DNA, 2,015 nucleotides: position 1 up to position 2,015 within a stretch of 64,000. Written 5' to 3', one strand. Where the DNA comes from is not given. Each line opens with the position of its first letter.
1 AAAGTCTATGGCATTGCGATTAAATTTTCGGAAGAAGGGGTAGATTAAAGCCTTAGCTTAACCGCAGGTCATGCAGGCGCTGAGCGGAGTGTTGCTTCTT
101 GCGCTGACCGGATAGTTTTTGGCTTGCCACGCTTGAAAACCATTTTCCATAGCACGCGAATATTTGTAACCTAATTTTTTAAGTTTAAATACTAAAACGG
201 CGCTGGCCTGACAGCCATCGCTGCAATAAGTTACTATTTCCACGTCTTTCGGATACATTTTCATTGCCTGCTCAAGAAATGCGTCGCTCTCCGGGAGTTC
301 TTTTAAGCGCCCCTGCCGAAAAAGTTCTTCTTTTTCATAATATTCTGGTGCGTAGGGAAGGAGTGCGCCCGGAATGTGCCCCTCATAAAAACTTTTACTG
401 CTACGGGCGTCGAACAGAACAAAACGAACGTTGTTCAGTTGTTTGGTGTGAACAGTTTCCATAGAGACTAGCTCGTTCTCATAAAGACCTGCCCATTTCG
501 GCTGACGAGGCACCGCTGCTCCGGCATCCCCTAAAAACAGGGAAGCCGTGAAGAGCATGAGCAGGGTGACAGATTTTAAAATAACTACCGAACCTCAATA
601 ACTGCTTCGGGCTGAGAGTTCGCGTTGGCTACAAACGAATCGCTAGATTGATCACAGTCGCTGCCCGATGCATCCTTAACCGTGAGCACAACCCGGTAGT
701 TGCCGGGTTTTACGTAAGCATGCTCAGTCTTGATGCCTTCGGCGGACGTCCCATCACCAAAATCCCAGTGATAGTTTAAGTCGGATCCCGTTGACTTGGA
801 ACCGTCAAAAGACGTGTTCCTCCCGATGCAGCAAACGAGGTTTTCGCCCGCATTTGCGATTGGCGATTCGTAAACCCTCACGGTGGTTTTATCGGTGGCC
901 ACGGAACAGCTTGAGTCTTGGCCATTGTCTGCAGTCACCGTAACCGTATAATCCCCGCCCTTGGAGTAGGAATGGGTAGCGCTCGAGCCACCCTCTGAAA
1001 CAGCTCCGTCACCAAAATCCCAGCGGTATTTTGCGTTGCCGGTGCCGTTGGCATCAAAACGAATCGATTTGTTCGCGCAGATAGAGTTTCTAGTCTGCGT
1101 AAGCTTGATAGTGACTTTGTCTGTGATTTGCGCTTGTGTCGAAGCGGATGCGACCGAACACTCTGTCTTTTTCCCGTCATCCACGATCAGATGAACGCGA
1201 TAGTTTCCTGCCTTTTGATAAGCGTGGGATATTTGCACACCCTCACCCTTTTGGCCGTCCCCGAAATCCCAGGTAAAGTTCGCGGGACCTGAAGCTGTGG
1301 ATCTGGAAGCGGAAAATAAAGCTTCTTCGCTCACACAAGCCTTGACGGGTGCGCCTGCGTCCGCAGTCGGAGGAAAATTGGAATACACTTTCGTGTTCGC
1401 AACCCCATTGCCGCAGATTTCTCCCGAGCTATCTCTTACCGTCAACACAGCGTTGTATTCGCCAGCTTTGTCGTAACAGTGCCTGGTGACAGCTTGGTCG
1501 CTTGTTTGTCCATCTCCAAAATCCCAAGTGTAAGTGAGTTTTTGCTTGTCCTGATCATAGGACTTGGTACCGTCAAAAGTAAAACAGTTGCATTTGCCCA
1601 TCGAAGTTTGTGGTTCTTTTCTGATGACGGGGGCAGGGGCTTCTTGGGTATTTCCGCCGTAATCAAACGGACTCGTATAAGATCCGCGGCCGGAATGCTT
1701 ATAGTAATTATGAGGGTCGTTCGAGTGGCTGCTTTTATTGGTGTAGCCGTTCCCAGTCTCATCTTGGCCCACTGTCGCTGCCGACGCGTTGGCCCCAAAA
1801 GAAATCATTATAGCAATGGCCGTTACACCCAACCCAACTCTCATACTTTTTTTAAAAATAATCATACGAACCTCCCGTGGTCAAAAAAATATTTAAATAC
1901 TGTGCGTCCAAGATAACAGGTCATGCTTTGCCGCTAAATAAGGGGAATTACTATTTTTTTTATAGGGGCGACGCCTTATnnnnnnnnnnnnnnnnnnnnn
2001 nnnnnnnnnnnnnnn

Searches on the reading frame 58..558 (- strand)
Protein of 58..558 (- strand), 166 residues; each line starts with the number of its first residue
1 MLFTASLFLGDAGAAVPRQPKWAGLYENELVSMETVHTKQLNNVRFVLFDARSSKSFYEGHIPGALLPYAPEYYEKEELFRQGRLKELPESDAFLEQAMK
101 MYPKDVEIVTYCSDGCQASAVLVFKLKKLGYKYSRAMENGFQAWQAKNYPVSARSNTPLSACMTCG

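Call 36: search_protein_families(library=pfam, proteins=[window:58-558:-], max_evalue=0.01)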
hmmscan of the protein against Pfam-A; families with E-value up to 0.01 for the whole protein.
window:58-558:- (166 aa): 2 families
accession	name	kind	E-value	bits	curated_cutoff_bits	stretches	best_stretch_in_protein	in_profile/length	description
PF00581.25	Rhodanese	-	1.9e-14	54.3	22.2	1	39-147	7-102/102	Rhodanese-like domain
PF17535.7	DUF5454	-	0.0084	16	25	0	84-147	3-64/221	Family of unknown function (DUF5454)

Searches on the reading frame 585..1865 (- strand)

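Call 36: search_protein_families(library=pfam, proteins=[window:585-1865:-], max_evalue=0.01)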
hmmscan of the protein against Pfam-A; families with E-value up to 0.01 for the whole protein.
window:585-1865:- (426 aa): 8 families
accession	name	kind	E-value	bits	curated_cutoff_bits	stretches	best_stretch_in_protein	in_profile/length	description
PF18911.6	PKD_4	-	7.1e-81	266.8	27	4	333-410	2-82/85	PKD domain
PF00801.26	PKD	-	1.8e-46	156.5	23.5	4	348-403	14-72/80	PKD domain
PF16820.11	PKD_3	-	5.4e-05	23.4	26.3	0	274-314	29-68/68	PKD-like domain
PF22352.2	K319L-like_PKD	-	0.00013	22.3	27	0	95-148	14-73/84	K319L-like, PKD domain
PF06832.18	BiPBP_C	-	0.0014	18.9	26.8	0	264-319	31-87/90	Penicillin-Binding Protein C-terminus Family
PF18981.6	InlK_D3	-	0.0015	19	25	0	301-317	47-63/75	Internalin K domain (D3/D4)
PF23623.1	GBD_IRG7_N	-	0.0057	17.2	27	0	293-326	61-93/95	IRG7 N-terminal galactose binding domain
PF02010.21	REJ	-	0.0085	15.2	25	0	85-132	92-150/452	REJ domain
